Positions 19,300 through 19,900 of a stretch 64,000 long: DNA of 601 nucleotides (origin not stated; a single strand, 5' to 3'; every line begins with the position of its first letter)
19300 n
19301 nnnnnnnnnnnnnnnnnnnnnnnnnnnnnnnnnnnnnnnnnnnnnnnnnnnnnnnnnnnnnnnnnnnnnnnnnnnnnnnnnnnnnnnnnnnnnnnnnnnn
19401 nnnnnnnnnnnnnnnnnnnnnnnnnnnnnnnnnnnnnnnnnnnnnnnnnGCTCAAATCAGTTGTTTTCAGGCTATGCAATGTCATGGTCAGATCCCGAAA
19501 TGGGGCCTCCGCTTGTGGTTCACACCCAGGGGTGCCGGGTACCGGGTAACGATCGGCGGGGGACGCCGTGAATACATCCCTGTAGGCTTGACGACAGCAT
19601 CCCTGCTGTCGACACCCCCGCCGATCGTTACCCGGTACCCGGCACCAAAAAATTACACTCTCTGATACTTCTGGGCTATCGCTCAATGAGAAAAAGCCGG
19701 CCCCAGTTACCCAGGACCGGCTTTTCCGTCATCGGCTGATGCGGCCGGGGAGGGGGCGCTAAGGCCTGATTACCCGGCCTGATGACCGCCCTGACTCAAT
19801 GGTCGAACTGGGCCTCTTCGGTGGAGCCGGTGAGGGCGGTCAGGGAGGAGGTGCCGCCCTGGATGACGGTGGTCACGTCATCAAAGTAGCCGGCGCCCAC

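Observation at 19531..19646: Unnamed nested-hairpin element: unrelated perfect outer stems around a conserved, covarying 52-nt two-hairpin core (copy 2)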

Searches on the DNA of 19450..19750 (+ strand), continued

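Call 51: search_with_rna_model(model_id=R1, sources=[L002, L003, L004, L005, L006, L007, L008, L009, L010, L011, L012, L013, L014, L015, L016, L017, L018, L019, L020, L021, L022, L023, L024, L025, L026, L027, L028, L029, L030, L031, L032, L033, L034, L035, L036, L037, L038, L039, L040, L041, L042, L043, L044, L045, L046, L047, L048, L049, L050, L051, L052, L053, L054, L055, L056, L057, L058, L059, L060, L061, L062, L063, L064, L065, L066, L067, L068, L069, L070, L071, L072, L073, L074, L075, L076, L077, L078, L079, L080, L081, L082, L083, L084, L085, L086, L087, L088, L089, L090, L091, L092, L093, L094, L095, L096, L097, L098, L099, L100, L101], max_evalue=0.001)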
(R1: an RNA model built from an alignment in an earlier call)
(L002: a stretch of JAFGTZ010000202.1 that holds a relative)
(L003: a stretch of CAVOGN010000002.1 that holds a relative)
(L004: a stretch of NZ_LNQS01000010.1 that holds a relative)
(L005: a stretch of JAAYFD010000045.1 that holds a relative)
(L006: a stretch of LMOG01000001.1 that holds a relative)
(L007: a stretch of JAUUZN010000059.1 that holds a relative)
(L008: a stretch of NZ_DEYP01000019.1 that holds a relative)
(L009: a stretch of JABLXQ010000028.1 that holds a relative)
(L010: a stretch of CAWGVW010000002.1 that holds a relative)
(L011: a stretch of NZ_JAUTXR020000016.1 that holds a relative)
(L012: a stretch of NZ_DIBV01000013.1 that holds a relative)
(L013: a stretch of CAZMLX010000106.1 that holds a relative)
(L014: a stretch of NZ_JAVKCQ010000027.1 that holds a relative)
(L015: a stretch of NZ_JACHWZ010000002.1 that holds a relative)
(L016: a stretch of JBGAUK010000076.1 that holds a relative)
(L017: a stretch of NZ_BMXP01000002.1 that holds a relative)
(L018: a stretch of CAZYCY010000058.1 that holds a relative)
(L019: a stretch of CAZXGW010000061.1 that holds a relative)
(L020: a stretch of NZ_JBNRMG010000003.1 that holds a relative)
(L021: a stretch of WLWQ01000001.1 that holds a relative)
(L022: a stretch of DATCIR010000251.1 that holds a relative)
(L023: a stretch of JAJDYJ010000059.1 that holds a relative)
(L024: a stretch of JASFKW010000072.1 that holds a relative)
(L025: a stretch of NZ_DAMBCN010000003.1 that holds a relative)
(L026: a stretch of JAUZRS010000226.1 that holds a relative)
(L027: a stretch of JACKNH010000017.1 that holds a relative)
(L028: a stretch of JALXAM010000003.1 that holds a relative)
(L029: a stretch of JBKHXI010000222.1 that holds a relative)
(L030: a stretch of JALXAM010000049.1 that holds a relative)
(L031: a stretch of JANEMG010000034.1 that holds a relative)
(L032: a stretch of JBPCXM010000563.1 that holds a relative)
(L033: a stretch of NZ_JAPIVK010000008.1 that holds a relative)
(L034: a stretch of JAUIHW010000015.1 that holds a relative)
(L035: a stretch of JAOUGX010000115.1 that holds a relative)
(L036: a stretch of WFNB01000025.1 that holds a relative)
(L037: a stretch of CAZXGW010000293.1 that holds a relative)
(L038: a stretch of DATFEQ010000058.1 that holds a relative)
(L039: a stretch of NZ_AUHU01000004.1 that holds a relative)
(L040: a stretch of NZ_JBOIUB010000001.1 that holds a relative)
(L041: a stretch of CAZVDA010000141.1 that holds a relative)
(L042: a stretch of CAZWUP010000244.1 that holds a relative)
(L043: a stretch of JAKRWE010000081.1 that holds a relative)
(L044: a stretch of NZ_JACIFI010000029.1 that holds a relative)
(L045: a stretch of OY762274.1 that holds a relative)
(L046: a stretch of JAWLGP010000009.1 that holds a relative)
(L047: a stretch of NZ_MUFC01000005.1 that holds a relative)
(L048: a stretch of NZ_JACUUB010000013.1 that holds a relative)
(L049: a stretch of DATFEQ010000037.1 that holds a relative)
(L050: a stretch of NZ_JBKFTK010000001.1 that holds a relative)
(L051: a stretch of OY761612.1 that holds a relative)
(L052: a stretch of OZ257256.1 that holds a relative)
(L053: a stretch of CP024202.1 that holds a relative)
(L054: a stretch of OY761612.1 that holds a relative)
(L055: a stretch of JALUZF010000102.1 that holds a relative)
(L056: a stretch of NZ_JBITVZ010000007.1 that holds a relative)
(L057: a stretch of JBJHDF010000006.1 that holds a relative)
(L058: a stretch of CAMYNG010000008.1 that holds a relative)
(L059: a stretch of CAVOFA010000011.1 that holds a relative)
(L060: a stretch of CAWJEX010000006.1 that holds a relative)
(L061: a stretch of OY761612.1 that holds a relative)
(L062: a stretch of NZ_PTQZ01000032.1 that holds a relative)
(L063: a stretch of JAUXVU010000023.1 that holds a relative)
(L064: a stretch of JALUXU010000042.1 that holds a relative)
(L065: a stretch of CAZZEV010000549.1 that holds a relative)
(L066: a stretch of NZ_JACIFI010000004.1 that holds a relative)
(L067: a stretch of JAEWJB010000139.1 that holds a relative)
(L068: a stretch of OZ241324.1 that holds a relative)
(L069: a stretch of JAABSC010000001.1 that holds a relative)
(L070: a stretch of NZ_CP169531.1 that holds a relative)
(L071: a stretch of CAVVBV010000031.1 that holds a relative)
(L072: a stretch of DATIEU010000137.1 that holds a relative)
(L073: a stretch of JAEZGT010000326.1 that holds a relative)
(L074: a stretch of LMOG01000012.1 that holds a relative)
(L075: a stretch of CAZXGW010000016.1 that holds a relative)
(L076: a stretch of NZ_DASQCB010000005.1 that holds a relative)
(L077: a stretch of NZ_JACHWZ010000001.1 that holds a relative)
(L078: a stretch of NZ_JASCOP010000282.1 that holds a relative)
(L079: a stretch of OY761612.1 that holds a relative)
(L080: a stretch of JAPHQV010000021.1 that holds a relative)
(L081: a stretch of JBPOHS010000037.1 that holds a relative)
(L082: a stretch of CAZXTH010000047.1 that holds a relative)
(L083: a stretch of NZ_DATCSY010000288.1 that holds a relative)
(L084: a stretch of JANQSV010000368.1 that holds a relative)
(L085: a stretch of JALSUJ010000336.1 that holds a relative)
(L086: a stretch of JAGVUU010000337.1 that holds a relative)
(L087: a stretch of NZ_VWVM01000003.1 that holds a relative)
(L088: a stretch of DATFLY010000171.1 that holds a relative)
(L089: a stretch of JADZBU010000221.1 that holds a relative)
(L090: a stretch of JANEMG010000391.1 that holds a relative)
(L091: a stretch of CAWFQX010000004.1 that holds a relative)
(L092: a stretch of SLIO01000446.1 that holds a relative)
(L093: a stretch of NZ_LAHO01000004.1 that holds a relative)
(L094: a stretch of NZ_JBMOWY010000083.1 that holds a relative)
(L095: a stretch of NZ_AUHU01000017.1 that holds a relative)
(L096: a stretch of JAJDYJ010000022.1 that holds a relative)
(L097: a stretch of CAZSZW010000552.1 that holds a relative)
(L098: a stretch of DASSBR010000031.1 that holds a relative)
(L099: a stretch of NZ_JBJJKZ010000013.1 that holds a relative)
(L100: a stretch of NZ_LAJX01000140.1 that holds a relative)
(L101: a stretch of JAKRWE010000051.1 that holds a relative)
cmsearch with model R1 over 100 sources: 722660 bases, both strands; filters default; matches with E-value up to 0.001: 127.
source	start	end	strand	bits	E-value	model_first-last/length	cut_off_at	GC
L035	7628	7695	-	89.7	2.7e-21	1-68/68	no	0.71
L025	4472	4539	-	88.6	5.4e-21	1-68/68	no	0.72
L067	5260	5327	+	88.3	6.5e-21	1-68/68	no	0.68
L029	5008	5075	-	87.7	9.7e-21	1-68/68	no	0.62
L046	3688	3755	-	87.1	1.4e-20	1-68/68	no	0.6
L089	4589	4656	-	87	1.5e-20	1-68/68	no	0.69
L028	597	664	-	86.8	1.7e-20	1-68/68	no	0.65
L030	6051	6118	-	86.8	1.7e-20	1-68/68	no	0.65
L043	160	227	-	86.6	1.9e-20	1-68/68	no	0.57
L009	2087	2154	+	85.9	2.9e-20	1-68/68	no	0.57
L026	1356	1423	+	85.9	2.9e-20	1-68/68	no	0.57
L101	5829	5896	+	85.9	3.1e-20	1-68/68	no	0.66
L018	7338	7405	+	85.8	3.3e-20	1-68/68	no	0.5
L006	888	956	+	85.7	3.5e-20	1-68/68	no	0.7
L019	137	204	-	84.4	7.9e-20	1-68/68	no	0.68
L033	4180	4247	-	84.3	8.4e-20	1-68/68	no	0.6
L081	3656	3723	+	84.1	9.2e-20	1-68/68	no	0.65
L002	2885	2952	-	84.1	9.2e-20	1-68/68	no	0.72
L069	5606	5673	-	84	1e-19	1-68/68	no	0.68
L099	5982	6049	+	83.5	1.3e-19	1-68/68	no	0.54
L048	4181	4248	+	83.3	1.5e-19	1-68/68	no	0.6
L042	4074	4141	+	82.7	2.3e-19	1-68/68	no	0.56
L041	2892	2959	-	82.5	2.6e-19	1-68/68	no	0.6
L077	1522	1589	+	82.3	2.9e-19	1-68/68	no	0.6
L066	1604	1672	+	82.3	3e-19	1-68/68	no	0.71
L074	2821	2889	+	82.3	3e-19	1-68/68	no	0.71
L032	7221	7289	+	82.1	3.3e-19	1-68/68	no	0.64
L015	6222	6289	+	81.9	3.8e-19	1-68/68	no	0.59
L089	938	1005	+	81.5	4.9e-19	1-68/68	no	0.69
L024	2574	2641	-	81.3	5.5e-19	1-68/68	no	0.66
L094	2654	2721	+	81.3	5.7e-19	1-68/68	no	0.63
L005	5363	5430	+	81.1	6.4e-19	1-68/68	no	0.56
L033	1363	1430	+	80.7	8e-19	1-68/68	no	0.62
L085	38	105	+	80.7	8.1e-19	1-68/68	no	0.5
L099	4263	4330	-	80.5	9.4e-19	1-68/68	no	0.49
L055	7601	7668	-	80.2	1.1e-18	1-68/68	no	0.57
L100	3964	4031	+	79.7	1.5e-18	1-68/68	no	0.59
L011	7856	7923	-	79.4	1.8e-18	1-68/68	no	0.71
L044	383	451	+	79.2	2.1e-18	1-68/68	no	0.7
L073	2663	2729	+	79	2.3e-18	1-68/68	no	0.64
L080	3866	3933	+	78.8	2.7e-18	1-68/68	no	0.71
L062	3119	3187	+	78.8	2.8e-18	1-68/68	no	0.62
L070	7478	7545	+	78.6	3.1e-18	1-68/68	no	0.75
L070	7699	7766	+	78.6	3.1e-18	1-68/68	no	0.75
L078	9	77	+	77.7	5.5e-18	1-68/68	no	0.59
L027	1252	1319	-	77.5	6.2e-18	1-68/68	no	0.65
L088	3278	3345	-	77.4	6.6e-18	1-68/68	no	0.43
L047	1849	1916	+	77.3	7e-18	1-68/68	no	0.66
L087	4819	4886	-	76.3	1.3e-17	1-68/68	no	0.59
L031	3353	3420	+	76.3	1.3e-17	1-68/68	no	0.54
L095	6725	6792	-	75.8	1.8e-17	1-68/68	no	0.51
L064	1029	1096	-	75.5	2.2e-17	1-68/68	no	0.63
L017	7551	7618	+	75.3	2.5e-17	1-68/68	no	0.59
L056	49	119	-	75.1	2.8e-17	1-68/68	no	0.55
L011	6879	6946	+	74.4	4.3e-17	1-68/68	no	0.66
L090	2059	2126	-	74.1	5.1e-17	1-68/68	no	0.53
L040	6788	6855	-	74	5.4e-17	1-68/68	no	0.57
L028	5268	5335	+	73.8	6.2e-17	1-68/68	no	0.68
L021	5676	5742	-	73.7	6.9e-17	1-68/68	no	0.69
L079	5799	5867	-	72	1.9e-16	1-68/68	no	0.57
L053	77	143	+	71.6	2.5e-16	1-68/68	no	0.55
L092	1315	1381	+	71.6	2.5e-16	1-68/68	no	0.55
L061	5267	5334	-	71.5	2.7e-16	1-68/68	no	0.63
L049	6256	6323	+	71.5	2.7e-16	1-68/68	no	0.53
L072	1643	1710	+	71.5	2.8e-16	1-68/68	no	0.53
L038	164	231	+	71.3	3e-16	1-68/68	no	0.53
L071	7571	7638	+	71.3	3e-16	1-68/68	no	0.63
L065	1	64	-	70.7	4.4e-16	1-64/68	3'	0.53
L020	824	892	+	70.6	4.7e-16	1-68/68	no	0.61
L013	260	327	-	70.6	4.7e-16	1-68/68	no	0.59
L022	555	664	+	70.5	5.2e-16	1-68/68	no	0.65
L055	1307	1374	-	70.3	5.7e-16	1-68/68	no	0.53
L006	1143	1210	-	70.3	5.8e-16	1-68/68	no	0.66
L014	5596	5663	+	70.2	6.1e-16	1-68/68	no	0.6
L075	197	265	-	70.2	6.2e-16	1-68/68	no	0.67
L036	2769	2836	+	69.5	9.8e-16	1-68/68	no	0.5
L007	5692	5758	+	69.2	1.2e-15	1-68/68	no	0.48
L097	1112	1180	-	68.7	1.6e-15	1-68/68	no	0.54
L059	6850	6916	-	68.4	2e-15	1-68/68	no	0.67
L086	6341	6408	+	68.2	2.2e-15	1-68/68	no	0.69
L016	1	59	-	68.1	2.3e-15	1-59/68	3'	0.64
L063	1719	1785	+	67.5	3.4e-15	1-68/68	no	0.61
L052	5402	5468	-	67.1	4.5e-15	1-68/68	no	0.76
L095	6558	6625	+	66.8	5.2e-15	1-68/68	no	0.6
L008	5539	5606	-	66.8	5.4e-15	1-68/68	no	0.56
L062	3294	3362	-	66.5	6.5e-15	1-68/68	no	0.64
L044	544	611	-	66.2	7.7e-15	1-68/68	no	0.63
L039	2579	2645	-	65.9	9.1e-15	1-68/68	no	0.63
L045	226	293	-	65.8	9.9e-15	1-68/68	no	0.66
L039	2415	2481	+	65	1.6e-14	1-68/68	no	0.58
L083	7143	7211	+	65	1.7e-14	1-68/68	no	0.62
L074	3075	3142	-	64.8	1.9e-14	1-68/68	no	0.71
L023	2688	2754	-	64.3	2.7e-14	1-68/68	no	0.73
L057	5718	5837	+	63.4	4.6e-14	1-68/68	no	0.65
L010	134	201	-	63.4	4.6e-14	1-68/68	no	0.47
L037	1171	1239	-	62.9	6.1e-14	1-68/68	no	0.65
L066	1766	1833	-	62.1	1e-13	1-68/68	no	0.62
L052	5148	5214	+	61.4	1.6e-13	1-68/68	no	0.72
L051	1418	1484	+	61.1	1.9e-13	1-68/68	no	0.69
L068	7881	7947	-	60.9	2.2e-13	1-68/68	no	0.66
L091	5963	6029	-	60.8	2.4e-13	1-68/68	no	0.58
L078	237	305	-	60.7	2.5e-13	1-68/68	no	0.58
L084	461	527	-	60.5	2.8e-13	1-68/68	no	0.67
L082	5033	5101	+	58.4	1.1e-12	1-68/68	no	0.62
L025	4153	4220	+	58.2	1.2e-12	1-68/68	no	0.69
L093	5649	5717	+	58.1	1.3e-12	1-68/68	no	0.58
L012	4771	4839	-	58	1.4e-12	1-68/68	no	0.59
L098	6379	6440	+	57.8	1.5e-12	1-62/68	3'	0.63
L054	4509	4575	-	57.8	1.5e-12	1-68/68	no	0.67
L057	6082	6201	-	57.4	2e-12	1-68/68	no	0.69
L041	2557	2624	+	56.8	2.9e-12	1-68/68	no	0.66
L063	1869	1935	-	56.3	4e-12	1-68/68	no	0.55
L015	3746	3812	-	54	1.7e-11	1-68/68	no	0.61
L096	1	56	-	50.6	1.5e-10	1-55/68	3'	0.68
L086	6605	6672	-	50.1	2.1e-10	1-68/68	no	0.71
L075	5209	5276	+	45.1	5e-09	1-68/68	no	0.71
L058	3320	3386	+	44.6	6.5e-09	1-68/68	no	0.6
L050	7955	8000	+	43.9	1.1e-08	1-46/68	3'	0.54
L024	2470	2536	-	42.6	2.4e-08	1-68/68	no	0.64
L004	2586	2656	-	42.2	3e-08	1-68/68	no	0.44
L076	7967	8000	+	41.5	4.8e-08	1-34/68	3'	0.71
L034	5987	6051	+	39.7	1.5e-07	1-68/68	no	0.6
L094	2907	2973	-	39.2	2e-07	1-68/68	no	0.6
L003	6972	7040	+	39.1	2.2e-07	1-68/68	no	0.68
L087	4576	4636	+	32.2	1.7e-05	1-68/68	no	0.66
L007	5865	5921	-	31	3.6e-05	1-68/68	no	0.44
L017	7657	7723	+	26.1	0.00082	1-68/68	no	0.49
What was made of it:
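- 127 model hits were found in 100 loci (call 51).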

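Call 83: search_with_rna_model(model_id=R1, sources=[L166, L167, L168, L169, L165], filters=off, max_evalue=1)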
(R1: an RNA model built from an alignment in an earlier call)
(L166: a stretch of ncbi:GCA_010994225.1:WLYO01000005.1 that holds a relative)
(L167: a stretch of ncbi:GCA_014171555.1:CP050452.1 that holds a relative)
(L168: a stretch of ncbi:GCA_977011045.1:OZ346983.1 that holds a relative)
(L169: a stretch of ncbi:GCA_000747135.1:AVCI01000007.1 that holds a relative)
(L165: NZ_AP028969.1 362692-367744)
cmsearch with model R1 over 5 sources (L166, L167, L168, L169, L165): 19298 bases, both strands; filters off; matches with E-value up to 1: 1.
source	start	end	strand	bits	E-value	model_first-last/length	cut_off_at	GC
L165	2493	2561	+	71.1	9.1e-18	1-68/68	no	0.57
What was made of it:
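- On REP / REPIN (RAYT-mobilised): Three Y1 transposase loci (L166/L167, L168, L169) carry no copy by full-model search (call 83).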

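Call 100: search_with_rna_model(model_id=R1, sources=[L006, L044, L066, L074, L062, L039, L095, L063, L052, L078, L025, L041, L086, L094, L087, L007, L109, L117, L105, L011, L015, L024, L028, L033, L055, L075, L089, L108, L119, L165, L125, L170, L123, L171, window], max_evalue=0.0001, make_alignment=true)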
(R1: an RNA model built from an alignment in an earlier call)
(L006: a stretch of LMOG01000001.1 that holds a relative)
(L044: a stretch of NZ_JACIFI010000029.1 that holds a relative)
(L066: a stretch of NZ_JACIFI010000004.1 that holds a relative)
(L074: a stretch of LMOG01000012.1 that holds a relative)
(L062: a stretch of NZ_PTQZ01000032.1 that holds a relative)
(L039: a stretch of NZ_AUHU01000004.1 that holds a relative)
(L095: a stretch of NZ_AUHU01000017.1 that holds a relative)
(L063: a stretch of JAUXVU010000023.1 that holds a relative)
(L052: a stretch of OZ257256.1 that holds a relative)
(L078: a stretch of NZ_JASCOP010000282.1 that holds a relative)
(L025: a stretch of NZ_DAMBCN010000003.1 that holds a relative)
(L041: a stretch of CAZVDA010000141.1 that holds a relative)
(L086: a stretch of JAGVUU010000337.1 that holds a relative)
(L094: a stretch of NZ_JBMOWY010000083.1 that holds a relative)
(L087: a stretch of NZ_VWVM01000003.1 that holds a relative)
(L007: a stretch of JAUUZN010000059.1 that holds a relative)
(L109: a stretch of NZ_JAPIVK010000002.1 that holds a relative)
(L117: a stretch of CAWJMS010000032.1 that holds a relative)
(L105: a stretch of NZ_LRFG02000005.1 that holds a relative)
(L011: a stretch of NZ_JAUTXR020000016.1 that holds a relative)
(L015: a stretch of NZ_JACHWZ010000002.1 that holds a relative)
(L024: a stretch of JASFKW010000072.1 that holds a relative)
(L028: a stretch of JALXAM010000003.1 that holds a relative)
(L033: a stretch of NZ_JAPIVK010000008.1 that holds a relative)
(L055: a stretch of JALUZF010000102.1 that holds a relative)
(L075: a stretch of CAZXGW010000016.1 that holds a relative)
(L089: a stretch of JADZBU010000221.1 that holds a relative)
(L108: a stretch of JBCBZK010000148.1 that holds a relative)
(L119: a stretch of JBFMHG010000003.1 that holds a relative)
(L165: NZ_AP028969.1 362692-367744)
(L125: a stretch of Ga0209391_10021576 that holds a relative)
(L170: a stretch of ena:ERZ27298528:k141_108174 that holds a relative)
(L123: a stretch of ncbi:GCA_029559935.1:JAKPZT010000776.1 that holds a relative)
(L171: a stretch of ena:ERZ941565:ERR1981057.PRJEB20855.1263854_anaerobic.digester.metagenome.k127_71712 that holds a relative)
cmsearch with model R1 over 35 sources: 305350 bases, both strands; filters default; matches with E-value up to 0.0001: 67.
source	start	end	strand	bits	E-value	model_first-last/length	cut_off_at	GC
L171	1940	2007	+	88.9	1.9e-21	1-68/68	no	0.69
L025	4472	4539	-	88.6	2.3e-21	1-68/68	no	0.72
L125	607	674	+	87.8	3.7e-21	1-68/68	no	0.66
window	19555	19622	+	87.8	3.7e-21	1-68/68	no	0.66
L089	4589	4656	-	87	6.3e-21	1-68/68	no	0.69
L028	597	664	-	86.8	7.1e-21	1-68/68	no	0.65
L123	3873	3940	+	86.3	9.9e-21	1-68/68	no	0.72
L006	888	956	+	85.7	1.5e-20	1-68/68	no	0.7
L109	3574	3641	+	85.6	1.6e-20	1-68/68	no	0.62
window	5383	5450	+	85.4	1.7e-20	1-68/68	no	0.71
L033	4180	4247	-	84.3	3.6e-20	1-68/68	no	0.6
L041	2892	2959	-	82.5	1.1e-19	1-68/68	no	0.6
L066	1604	1672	+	82.3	1.3e-19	1-68/68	no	0.71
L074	2821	2889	+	82.3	1.3e-19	1-68/68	no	0.71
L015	6222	6289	+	81.9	1.6e-19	1-68/68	no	0.59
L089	938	1005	+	81.5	2.1e-19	1-68/68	no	0.69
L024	2574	2641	-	81.3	2.3e-19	1-68/68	no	0.66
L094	2654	2721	+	81.3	2.4e-19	1-68/68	no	0.63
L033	1363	1430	+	80.7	3.4e-19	1-68/68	no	0.62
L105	5952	6019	-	80.7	3.5e-19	1-68/68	no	0.62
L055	7601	7668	-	80.2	4.8e-19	1-68/68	no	0.57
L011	7856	7923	-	79.4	7.8e-19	1-68/68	no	0.71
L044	383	451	+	79.2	9e-19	1-68/68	no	0.7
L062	3119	3187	+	78.8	1.2e-18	1-68/68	no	0.62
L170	1958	2025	+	77.7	2.3e-18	1-68/68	no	0.72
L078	9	77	+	77.7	2.3e-18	1-68/68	no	0.59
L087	4819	4886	-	76.3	5.4e-18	1-68/68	no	0.59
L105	5758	5826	+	76.3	5.7e-18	1-68/68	no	0.62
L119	4066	4133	-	75.9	7e-18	1-68/68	no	0.47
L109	3837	3904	-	75.9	7e-18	1-68/68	no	0.63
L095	6725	6792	-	75.8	7.6e-18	1-68/68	no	0.51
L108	3066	3133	+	75.5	8.9e-18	1-68/68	no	0.51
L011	6879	6946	+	74.4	1.8e-17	1-68/68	no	0.66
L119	51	118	-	73.9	2.5e-17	1-68/68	no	0.54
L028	5268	5335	+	73.8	2.6e-17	1-68/68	no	0.68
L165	2493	2561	+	71.2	1.4e-16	1-68/68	no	0.57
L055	1307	1374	-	70.3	2.4e-16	1-68/68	no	0.53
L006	1143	1210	-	70.3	2.5e-16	1-68/68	no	0.66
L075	197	265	-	70.2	2.6e-16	1-68/68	no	0.67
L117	2911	2978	-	70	2.9e-16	1-68/68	no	0.78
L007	5692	5758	+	69.2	5e-16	1-68/68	no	0.48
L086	6341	6408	+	68.2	9.4e-16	1-68/68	no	0.69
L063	1719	1785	+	67.5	1.4e-15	1-68/68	no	0.61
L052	5402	5468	-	67.1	1.9e-15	1-68/68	no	0.76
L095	6558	6625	+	66.8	2.2e-15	1-68/68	no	0.6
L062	3294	3362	-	66.5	2.7e-15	1-68/68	no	0.64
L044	544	611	-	66.2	3.3e-15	1-68/68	no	0.63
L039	2579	2645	-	65.9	3.9e-15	1-68/68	no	0.63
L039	2415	2481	+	65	6.9e-15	1-68/68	no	0.58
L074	3075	3142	-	64.8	7.9e-15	1-68/68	no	0.71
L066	1766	1833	-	62.1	4.3e-14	1-68/68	no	0.62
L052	5148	5214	+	61.4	6.7e-14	1-68/68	no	0.72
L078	237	305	-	60.7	1.1e-13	1-68/68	no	0.58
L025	4153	4220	+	58.2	5.1e-13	1-68/68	no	0.69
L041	2557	2624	+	56.8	1.2e-12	1-68/68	no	0.66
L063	1869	1935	-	56.3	1.7e-12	1-68/68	no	0.55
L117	2687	2754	+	54.1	6.9e-12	1-68/68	no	0.75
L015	3746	3812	-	54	7.2e-12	1-68/68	no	0.61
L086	6605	6672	-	50.1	8.8e-11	1-68/68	no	0.71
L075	5209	5276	+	45.1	2.1e-09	1-68/68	no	0.71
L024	2470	2536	-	42.6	1e-08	1-68/68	no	0.64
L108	217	285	-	40.6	3.5e-08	1-68/68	no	0.65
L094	2907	2973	-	39.2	8.6e-08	1-68/68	no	0.6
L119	3941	4008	+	38.3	1.5e-07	1-68/68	no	0.63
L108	1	60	+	34.4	1.8e-06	8-68/68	5'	0.53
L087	4576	4636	+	32.2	7e-06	1-68/68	no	0.66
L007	5865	5921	-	31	1.5e-05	1-68/68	no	0.44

Alignment A2: 67 matches aligned to the model, 78 columns, each read 5' to 3' on its own strand. Consensus structure (alignment columns), stored with it:
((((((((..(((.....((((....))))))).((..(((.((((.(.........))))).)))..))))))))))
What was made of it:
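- On YPAL / RU-2 MITE: A Yersinia copy scores 71 bits with the model built from this family (calls 83, 100).
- A Yersinia copy scores 71 bits with my model (calls 83, 100).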
